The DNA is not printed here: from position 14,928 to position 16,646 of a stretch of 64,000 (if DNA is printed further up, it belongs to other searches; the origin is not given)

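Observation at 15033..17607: Complete NAD+ salvage/reconstitution module (NadV + NMNAT + Nudix) in the early region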

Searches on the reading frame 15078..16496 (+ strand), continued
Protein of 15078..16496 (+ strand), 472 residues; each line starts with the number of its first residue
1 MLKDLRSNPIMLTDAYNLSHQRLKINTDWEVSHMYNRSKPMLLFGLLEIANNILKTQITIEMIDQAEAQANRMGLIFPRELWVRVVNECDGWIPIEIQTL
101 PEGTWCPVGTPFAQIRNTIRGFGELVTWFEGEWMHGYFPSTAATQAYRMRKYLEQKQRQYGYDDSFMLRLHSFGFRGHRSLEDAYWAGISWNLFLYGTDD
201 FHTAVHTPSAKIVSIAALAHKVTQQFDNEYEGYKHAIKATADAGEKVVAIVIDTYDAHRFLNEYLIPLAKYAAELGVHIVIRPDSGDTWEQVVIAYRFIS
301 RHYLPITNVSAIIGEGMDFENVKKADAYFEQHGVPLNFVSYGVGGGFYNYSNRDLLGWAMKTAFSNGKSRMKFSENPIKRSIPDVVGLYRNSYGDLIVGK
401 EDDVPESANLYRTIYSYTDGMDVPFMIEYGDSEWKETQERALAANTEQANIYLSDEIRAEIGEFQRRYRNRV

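Call 37: search_solved_structures(query=window:15078-16493:+, show_alignments=4, max_evalue=1e-21)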
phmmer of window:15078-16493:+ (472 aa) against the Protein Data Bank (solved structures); distinct sequences matched with E-value up to 1e-21: 24.
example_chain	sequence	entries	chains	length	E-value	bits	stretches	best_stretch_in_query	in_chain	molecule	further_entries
7yqo_A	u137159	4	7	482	2.4e-24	89.1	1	8-362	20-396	Pre-B cell enhancing factor related protein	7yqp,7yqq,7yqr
6tac_A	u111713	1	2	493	5.6e-24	87.9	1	7-401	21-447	Nicotinamide phosphoribosyltransferase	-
2h3b_A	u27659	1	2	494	2.2e-22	82.6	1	40-401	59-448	Nicotinamide phosphoribosyltransferase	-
2gvl_A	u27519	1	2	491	3.1e-22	82.1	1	40-401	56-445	Nicotinamide phosphoribosyltransferase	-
2h3d_A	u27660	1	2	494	3.2e-22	82.1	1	40-401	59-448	Nicotinamide phosphoribosyltransferase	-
7q8t_A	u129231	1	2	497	3.3e-22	82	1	40-401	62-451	Nicotinamide phosphoribosyltransferase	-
3dgr_A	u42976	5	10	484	3.4e-22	82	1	40-401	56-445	Nicotinamide phosphoribosyltransferase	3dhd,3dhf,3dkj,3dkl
2gvg_A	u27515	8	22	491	3.4e-22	81.9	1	40-401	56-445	Nicotinamide phosphoribosyltransferase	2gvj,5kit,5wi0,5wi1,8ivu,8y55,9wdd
6e68_A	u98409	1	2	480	3.5e-22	81.9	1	40-401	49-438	Nicotinamide phosphoribosyltransferase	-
7ppe_A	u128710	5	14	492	3.5e-22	81.9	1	40-401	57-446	Nicotinamide phosphoribosyltransferase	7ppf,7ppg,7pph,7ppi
5u2m_A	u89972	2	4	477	3.5e-22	81.9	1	40-401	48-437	Nicotinamide phosphoribosyltransferase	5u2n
5lx3_A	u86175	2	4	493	3.5e-22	81.9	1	40-401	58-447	Nicotinamide phosphoribosyltransferase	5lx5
5nsd_A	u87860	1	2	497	3.6e-22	81.9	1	40-401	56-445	Nicotinamide phosphoribosyltransferase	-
5upe_A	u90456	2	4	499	3.6e-22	81.9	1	40-401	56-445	Nicotinamide phosphoribosyltransferase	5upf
2e5b_A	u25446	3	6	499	3.7e-22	81.9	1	40-401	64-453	Nicotinamide phosphoribosyltransferase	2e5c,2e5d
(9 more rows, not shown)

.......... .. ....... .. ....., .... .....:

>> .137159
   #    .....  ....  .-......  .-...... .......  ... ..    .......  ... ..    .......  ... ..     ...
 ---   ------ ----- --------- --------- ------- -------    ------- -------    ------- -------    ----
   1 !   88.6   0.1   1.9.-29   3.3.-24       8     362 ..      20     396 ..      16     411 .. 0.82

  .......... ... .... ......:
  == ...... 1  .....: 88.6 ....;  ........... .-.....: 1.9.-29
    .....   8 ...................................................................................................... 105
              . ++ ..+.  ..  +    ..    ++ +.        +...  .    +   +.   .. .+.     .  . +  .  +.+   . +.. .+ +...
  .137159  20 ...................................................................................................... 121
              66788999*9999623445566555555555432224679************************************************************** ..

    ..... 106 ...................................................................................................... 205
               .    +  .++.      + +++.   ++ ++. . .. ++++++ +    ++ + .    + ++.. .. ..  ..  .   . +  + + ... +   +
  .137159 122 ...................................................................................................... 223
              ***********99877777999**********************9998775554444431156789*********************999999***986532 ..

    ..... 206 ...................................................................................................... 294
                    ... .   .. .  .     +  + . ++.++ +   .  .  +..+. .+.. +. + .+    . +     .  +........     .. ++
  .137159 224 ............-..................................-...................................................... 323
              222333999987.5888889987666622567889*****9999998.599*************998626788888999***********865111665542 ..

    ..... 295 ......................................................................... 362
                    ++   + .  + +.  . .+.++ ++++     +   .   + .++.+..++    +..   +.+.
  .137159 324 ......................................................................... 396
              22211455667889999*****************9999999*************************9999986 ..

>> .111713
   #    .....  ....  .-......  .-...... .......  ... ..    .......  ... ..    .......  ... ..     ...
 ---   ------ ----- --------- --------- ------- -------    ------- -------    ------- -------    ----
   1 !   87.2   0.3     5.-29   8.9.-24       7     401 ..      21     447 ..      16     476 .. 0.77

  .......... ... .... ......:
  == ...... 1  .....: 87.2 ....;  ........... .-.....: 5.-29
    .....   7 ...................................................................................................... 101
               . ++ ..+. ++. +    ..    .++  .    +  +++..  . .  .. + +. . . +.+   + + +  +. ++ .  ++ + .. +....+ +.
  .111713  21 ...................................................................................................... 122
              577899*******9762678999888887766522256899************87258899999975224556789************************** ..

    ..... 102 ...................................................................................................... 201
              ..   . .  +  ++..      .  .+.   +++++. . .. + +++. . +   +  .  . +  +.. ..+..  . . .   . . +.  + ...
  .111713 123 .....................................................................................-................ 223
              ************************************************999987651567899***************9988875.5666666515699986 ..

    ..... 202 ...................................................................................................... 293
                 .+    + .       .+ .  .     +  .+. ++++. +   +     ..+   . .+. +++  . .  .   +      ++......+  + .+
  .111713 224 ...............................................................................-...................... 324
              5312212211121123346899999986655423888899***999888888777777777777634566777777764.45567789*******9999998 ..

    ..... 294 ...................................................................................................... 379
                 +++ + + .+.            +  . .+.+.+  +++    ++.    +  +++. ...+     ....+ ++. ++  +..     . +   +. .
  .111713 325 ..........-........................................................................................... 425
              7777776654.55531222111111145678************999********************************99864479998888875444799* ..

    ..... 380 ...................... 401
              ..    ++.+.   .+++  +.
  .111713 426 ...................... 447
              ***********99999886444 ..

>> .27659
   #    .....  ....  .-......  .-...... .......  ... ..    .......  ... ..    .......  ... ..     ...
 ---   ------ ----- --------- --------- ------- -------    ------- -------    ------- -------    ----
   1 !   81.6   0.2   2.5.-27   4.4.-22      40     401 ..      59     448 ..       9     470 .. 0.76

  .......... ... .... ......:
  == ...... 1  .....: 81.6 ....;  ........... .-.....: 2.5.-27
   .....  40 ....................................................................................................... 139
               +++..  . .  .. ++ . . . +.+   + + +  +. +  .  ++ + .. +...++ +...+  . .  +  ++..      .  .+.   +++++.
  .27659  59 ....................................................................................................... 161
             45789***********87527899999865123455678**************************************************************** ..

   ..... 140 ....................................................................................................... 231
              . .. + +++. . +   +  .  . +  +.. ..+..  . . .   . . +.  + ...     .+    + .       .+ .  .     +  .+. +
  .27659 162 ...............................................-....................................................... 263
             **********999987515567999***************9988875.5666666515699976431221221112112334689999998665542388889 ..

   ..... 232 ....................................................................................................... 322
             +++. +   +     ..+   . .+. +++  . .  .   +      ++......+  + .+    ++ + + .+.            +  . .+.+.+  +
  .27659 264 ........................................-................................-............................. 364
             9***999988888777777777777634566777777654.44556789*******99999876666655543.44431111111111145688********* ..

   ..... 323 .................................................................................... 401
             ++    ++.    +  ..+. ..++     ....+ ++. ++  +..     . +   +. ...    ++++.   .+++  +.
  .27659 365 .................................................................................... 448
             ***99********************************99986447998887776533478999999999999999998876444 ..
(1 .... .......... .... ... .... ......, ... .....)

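Call 39: find_encoding_contigs(protein=P0067, flank=6000, max_places=2)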
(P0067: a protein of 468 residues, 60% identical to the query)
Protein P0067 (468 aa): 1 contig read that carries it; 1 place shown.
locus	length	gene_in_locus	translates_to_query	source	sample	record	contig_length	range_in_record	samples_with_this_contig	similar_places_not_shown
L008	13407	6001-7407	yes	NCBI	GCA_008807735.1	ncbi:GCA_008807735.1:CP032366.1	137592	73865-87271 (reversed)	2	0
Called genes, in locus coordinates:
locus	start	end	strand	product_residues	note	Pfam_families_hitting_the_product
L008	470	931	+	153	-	-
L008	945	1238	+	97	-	-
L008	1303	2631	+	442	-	PF01068:DNA_ligase_A_M, PF14743:DNA_ligase_OB_2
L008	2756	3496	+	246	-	PF06725:3D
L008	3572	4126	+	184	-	-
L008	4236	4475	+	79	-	-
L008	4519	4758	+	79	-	-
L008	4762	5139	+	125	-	PF10686:YAcAr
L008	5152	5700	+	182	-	-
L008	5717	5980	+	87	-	-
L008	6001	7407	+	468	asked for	PF04095:NAPRTase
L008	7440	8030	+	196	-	PF01467:CTP_transf_like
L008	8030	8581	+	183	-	-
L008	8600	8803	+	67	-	-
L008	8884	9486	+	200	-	-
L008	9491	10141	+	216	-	PF04193:PQ-loop (weak)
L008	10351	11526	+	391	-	-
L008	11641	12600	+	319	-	PF13479:AAA_24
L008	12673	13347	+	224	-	PF26927:Phage_SPbeta_YorH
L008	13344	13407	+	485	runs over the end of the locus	-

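Call 40: find_encoding_contigs(protein=P0048, flank=6000, max_places=2)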
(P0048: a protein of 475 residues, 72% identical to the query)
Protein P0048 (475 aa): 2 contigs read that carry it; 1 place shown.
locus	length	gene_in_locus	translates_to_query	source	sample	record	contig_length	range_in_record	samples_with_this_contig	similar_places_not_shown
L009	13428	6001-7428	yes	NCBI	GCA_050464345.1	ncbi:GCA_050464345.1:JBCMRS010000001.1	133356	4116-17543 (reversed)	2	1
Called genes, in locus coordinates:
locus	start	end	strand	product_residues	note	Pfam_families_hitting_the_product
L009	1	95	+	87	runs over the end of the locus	PF09397:FtsK_gamma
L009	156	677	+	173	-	PF02075:RuvC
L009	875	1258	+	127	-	-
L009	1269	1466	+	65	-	-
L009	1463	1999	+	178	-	-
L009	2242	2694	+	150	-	-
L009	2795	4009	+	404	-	PF00154:RecA_N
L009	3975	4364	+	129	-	-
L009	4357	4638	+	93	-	-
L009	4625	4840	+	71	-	-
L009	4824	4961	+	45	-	-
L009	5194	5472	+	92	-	-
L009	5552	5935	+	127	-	PF14076:DUF4258 (weak)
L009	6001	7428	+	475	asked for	PF18127:NAMPT_N (weak), PF04095:NAPRTase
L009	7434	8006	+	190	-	PF01467:CTP_transf_like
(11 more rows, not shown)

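Call 42: find_encoding_contigs(protein=P0108, flank=6000, max_places=2)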
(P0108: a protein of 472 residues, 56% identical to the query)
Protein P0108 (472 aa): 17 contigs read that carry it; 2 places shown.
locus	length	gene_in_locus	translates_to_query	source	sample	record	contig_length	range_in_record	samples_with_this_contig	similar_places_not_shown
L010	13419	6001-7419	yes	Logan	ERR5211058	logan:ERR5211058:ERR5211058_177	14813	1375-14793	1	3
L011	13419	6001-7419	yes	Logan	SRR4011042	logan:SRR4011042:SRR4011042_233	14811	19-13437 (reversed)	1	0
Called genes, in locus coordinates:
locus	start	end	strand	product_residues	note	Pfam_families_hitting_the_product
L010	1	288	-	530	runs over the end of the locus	PF22778:VCPO_2nd, PF01569:PAP2 (weak)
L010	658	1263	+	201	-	PF02588:YitT_membrane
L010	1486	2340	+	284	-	PF01418:HTH_6, PF01380:SIS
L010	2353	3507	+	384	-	PF01546:Peptidase_M20, PF07687:M20_dimer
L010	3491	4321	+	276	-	PF00583:Acetyltransf_1 (weak)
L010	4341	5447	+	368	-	PF02746:MR_MLE_N, PF26685:DUF8230_C, PF13378:MR_MLE_C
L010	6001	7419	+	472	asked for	PF04095:NAPRTase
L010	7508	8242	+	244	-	PF00215:OMPdecase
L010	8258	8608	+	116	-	PF01502:PRA-CH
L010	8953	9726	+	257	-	PF00702:Hydrolase (faint), PF08282:Hydrolase_3, PF13419:HAD_2 (faint), PF05116:S6PP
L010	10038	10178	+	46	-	-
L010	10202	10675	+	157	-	PF00116:COX2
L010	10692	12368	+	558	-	PF00115:COX1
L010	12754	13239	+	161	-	PF14512:TM1586_NiRdase (weak), PF00881:Nitroreductase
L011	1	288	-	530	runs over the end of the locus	PF22778:VCPO_2nd, PF01569:PAP2 (weak)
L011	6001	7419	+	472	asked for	PF04095:NAPRTase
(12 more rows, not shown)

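Call 43: find_encoding_contigs(protein=P0125, flank=6000, max_places=1)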
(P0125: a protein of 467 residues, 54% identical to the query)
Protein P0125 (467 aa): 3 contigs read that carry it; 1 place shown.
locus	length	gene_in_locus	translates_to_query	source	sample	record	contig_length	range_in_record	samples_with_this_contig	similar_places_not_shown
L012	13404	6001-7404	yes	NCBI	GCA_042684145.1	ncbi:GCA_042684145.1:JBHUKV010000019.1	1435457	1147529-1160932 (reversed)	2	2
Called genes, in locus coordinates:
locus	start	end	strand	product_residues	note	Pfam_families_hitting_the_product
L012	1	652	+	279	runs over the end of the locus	PF00005:ABC_tran, PF13304:AAA_21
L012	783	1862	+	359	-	PF08450:SGL (faint), PF10282:Lactonase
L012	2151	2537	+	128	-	-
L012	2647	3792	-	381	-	PF01694:Rhomboid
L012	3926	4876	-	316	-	PF01156:IU_nuc_hydro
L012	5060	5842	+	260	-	PF00293:NUDIX, PF19368:WHD_AraR (weak), PF21906:WHD_NrtR (faint)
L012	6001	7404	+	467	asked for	PF04095:NAPRTase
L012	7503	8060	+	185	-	PF01467:CTP_transf_like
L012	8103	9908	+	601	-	PF01966:HD, PF08874:DUF1835, PF12395:DUF3658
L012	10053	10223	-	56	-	-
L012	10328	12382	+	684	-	PF09137:Glucodextran_N (weak), PF00723:Glyco_hydro_15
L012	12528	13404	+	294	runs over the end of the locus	PF00583:Acetyltransf_1, PF13508:Acetyltransf_7, PF13527:Acetyltransf_9 (weak)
